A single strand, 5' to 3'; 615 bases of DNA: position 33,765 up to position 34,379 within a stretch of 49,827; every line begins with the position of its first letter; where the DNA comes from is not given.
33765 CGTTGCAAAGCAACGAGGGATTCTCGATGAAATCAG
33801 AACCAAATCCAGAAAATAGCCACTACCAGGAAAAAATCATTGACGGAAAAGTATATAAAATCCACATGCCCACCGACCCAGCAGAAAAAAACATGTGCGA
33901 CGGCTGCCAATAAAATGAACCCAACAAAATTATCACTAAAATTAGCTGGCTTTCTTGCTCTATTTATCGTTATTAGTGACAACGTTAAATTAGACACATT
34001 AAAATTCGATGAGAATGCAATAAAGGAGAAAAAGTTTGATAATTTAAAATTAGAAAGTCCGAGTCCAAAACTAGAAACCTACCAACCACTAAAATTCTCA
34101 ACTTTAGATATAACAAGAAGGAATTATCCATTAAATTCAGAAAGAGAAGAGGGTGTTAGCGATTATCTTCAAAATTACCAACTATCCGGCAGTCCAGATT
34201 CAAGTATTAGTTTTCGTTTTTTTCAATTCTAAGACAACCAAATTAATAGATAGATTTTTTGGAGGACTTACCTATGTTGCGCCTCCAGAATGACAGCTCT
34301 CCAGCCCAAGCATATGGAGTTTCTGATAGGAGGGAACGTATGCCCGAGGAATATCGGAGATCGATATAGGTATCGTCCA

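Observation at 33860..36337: Mosaic nrdA-nrdB spacer: decayed copies of the nrdA 3' end and nrdB 5' end bracket a hicBA cassette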

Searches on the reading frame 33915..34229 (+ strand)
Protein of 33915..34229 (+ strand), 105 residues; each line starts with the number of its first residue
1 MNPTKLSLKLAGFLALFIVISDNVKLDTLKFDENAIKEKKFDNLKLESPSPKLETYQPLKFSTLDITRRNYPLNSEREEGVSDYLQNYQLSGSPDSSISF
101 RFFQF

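Call 8: search_protein_families(library=pfam, proteins=[window:33915-34229:+], max_evalue=0.01)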
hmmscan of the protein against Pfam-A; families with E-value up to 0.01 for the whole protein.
window:33915-34229:+ (105 aa): 0 families

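Call 32: search_protein_families(library=pfam, proteins=[window:33915-34229:+], max_evalue=5)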
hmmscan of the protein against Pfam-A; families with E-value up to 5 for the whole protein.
window:33915-34229:+ (105 aa): 0 families

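Call 33: search_protein_families(library=padloc, proteins=[window:33915-34229:+], max_evalue=0.1)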
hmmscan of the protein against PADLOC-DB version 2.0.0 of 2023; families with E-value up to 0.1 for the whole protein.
window:33915-34229:+ (105 aa): 0 families
